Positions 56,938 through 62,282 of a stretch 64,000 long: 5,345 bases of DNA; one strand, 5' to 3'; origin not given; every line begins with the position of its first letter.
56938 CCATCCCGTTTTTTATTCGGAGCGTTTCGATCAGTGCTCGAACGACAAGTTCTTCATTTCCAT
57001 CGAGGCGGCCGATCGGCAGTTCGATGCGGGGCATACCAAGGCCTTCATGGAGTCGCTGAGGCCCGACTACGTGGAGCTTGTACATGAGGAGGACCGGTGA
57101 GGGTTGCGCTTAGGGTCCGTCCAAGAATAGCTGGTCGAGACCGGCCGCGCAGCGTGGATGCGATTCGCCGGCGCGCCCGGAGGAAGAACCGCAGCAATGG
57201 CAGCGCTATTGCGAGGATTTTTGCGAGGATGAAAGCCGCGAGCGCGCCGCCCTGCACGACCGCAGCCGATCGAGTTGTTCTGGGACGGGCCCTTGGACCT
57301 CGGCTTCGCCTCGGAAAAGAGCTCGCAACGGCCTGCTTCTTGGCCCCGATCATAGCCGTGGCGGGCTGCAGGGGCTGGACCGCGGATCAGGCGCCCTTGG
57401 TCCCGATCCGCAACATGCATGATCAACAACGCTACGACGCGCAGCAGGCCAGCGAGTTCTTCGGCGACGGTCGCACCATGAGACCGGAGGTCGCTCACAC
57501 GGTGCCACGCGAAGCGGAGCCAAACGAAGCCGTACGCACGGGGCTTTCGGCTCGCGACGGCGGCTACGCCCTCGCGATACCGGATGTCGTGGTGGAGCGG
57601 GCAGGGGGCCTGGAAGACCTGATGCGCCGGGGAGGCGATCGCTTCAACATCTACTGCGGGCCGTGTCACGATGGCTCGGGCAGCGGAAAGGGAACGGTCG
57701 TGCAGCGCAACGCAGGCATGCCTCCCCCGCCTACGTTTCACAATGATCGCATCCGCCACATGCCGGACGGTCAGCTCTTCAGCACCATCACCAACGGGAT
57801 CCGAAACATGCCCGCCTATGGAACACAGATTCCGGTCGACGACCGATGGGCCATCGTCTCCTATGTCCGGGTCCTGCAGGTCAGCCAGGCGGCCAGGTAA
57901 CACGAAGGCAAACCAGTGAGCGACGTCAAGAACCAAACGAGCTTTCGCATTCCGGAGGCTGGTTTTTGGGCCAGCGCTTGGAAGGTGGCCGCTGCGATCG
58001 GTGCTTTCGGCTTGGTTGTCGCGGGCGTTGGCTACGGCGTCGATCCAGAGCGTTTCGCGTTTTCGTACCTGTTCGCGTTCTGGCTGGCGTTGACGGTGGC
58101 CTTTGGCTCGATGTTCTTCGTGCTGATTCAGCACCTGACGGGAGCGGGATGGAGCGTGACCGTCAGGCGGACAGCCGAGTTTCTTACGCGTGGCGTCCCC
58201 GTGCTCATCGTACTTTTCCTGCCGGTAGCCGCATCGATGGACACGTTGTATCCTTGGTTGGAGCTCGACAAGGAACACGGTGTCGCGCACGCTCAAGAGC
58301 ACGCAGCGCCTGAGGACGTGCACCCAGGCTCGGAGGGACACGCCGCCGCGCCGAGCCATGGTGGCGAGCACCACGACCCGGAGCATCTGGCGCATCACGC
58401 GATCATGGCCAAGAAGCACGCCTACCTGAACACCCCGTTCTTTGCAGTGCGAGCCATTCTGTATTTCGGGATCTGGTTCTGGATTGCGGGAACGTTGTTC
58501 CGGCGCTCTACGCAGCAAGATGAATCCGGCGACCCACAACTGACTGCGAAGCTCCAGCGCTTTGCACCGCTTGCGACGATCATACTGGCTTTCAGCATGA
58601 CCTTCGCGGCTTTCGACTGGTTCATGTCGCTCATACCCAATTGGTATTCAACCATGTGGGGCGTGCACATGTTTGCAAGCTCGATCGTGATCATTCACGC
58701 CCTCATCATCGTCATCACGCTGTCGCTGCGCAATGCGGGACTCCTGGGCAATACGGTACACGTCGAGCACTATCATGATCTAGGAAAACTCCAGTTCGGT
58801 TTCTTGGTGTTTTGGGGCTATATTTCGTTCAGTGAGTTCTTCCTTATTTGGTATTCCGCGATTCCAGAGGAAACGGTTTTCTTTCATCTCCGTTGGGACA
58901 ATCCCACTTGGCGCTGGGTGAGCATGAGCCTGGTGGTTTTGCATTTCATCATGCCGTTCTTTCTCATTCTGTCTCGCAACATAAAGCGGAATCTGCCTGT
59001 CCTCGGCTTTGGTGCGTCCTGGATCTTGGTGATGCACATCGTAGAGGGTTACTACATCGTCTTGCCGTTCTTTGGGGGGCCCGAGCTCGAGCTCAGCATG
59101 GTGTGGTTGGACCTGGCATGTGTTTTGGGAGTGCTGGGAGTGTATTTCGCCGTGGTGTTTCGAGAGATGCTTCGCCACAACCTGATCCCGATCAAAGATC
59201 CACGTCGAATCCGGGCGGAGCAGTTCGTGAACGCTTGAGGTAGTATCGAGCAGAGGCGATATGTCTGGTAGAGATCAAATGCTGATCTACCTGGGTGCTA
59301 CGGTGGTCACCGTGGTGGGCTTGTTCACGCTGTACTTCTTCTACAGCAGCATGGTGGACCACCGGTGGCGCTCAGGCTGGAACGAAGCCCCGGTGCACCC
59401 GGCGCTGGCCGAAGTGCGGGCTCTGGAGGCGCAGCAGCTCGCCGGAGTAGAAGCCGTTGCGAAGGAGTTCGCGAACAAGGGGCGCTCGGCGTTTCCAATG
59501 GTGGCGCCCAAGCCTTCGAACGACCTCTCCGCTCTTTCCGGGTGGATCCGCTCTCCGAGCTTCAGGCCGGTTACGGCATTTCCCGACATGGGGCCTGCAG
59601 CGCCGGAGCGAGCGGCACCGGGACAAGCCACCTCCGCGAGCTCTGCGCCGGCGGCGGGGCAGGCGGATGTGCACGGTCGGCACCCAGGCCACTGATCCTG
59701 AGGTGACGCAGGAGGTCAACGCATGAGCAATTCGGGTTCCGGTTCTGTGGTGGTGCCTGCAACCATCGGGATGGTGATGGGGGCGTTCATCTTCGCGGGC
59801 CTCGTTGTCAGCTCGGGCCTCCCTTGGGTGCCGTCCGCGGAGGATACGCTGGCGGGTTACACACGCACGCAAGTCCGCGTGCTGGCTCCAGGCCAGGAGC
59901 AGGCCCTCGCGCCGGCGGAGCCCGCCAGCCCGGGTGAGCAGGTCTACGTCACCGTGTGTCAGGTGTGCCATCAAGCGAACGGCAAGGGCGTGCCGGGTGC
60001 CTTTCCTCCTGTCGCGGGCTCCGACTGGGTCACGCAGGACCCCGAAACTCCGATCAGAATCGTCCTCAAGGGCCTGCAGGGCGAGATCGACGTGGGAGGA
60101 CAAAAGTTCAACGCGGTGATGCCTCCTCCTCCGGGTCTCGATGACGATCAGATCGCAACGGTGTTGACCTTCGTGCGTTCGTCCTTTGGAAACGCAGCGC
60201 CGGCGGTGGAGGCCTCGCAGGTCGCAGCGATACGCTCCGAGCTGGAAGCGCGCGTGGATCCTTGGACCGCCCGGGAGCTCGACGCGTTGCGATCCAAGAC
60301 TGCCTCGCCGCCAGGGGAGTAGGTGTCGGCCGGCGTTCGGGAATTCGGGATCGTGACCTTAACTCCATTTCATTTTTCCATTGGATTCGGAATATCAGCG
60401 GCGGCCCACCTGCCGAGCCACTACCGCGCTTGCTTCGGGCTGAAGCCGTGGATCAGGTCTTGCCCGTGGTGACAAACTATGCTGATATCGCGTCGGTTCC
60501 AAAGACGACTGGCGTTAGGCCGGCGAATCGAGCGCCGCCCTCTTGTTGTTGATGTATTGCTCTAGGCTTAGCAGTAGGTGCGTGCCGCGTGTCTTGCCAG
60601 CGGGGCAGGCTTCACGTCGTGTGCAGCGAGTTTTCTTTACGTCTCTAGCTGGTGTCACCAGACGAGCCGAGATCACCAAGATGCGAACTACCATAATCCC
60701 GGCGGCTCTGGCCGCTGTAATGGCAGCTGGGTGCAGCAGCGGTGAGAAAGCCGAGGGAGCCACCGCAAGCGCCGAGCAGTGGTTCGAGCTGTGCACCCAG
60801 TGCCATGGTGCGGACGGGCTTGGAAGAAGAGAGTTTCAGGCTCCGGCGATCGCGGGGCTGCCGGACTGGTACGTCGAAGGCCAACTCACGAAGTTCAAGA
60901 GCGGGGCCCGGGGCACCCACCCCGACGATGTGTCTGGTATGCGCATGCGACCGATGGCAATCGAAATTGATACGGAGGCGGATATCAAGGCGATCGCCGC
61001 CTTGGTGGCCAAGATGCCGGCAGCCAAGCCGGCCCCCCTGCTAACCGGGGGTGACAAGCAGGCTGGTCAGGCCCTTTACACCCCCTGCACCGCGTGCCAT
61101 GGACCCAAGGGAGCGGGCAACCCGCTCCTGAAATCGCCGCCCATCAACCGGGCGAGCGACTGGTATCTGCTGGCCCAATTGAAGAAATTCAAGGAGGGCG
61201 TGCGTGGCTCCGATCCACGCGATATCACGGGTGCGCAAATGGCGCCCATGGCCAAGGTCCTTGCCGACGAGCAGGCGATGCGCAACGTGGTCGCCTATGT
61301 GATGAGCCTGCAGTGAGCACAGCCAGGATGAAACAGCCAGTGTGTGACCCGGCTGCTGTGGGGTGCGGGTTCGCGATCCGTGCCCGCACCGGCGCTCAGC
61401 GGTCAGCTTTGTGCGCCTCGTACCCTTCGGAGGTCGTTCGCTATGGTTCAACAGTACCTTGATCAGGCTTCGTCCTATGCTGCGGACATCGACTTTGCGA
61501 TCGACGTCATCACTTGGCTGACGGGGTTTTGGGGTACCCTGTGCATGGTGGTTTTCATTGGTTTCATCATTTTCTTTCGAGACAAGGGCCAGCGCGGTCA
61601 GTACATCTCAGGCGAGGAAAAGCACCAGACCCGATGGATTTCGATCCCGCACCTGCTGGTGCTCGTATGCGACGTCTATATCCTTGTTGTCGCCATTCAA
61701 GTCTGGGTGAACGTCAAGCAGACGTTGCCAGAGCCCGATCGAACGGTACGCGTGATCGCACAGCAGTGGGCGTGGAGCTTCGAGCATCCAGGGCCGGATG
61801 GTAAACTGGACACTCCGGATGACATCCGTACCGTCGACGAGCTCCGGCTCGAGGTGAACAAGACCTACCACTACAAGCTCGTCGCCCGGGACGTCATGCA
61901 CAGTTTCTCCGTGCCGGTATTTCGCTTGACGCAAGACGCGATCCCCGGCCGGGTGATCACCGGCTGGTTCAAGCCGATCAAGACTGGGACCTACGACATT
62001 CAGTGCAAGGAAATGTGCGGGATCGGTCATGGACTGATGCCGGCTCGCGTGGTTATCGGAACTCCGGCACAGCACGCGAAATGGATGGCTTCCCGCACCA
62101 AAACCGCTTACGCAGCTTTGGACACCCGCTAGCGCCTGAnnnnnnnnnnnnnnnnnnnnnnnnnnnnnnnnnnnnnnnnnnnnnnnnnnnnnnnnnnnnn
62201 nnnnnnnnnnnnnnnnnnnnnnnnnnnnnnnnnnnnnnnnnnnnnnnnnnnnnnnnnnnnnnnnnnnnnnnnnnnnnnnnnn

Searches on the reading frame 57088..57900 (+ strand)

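Call 25: search_protein_families(library=pfam, proteins=[window:57088-57900:+], max_evalue=0.001)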
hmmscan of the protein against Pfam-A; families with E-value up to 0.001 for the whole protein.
window:57088-57900:+ (270 aa): 1 family
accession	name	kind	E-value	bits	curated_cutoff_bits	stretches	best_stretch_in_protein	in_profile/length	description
PF13442.11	Cytochrome_CBB3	-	1.7e-12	47.9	27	1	179-260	3-68/68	Cytochrome C oxidase, cbb3-type, subunit III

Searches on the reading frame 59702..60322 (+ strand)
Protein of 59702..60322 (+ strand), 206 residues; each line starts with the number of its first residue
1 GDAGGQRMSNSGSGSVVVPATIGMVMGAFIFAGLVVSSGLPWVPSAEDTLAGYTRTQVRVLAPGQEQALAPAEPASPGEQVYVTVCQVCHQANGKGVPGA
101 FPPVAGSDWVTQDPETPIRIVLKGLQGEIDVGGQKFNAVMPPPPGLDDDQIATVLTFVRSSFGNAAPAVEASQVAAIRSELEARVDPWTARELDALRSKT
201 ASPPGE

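Call 25: search_protein_families(library=pfam, proteins=[window:59702-60322:+], max_evalue=0.001)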
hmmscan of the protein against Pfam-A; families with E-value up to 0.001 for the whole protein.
window:59702-60322:+ (206 aa): 2 families
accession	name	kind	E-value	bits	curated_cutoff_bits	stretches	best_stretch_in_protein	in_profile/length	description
PF00034.26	Cytochrom_C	-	4.6e-12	47.5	21.3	1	76-160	2-88/90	Cytochrome c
PF13442.11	Cytochrome_CBB3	-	8.8e-07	29.6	27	1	75-158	3-68/68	Cytochrome C oxidase, cbb3-type, subunit III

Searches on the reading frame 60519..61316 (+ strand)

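Call 25: search_protein_families(library=pfam, proteins=[window:60519-61316:+], max_evalue=0.001)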
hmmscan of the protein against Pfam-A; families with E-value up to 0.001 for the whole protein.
window:60519-61316:+ (265 aa): 3 families
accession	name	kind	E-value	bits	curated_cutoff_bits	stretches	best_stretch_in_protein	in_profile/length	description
PF00034.26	Cytochrom_C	-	5.7e-21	76.1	21.3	2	182-264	3-89/90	Cytochrome c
PF13442.11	Cytochrome_CBB3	-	4.1e-08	33.9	27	1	181-261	4-68/68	Cytochrome C oxidase, cbb3-type, subunit III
PF09699.15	Paired_CXXCH_1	-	0.00025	21.1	20.6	0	190-204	9-23/41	Doubled CXXCH motif (Paired_CXXCH_1)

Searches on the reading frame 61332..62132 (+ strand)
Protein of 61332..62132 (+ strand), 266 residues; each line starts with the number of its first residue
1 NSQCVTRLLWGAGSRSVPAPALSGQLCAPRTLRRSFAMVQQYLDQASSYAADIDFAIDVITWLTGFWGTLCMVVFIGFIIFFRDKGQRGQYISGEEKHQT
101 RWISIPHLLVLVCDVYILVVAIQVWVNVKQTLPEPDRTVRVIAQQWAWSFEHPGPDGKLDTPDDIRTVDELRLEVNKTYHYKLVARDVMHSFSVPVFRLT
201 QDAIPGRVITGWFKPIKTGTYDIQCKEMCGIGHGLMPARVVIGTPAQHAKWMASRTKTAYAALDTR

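Call 25: search_protein_families(library=pfam, proteins=[window:61332-62132:+], max_evalue=0.001)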
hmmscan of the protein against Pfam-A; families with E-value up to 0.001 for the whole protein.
window:61332-62132:+ (266 aa): 1 family
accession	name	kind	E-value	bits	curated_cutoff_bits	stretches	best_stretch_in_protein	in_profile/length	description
PF00116.26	COX2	-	5e-16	59.1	22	1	169-239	46-116/120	Cytochrome C oxidase subunit II, periplasmic domain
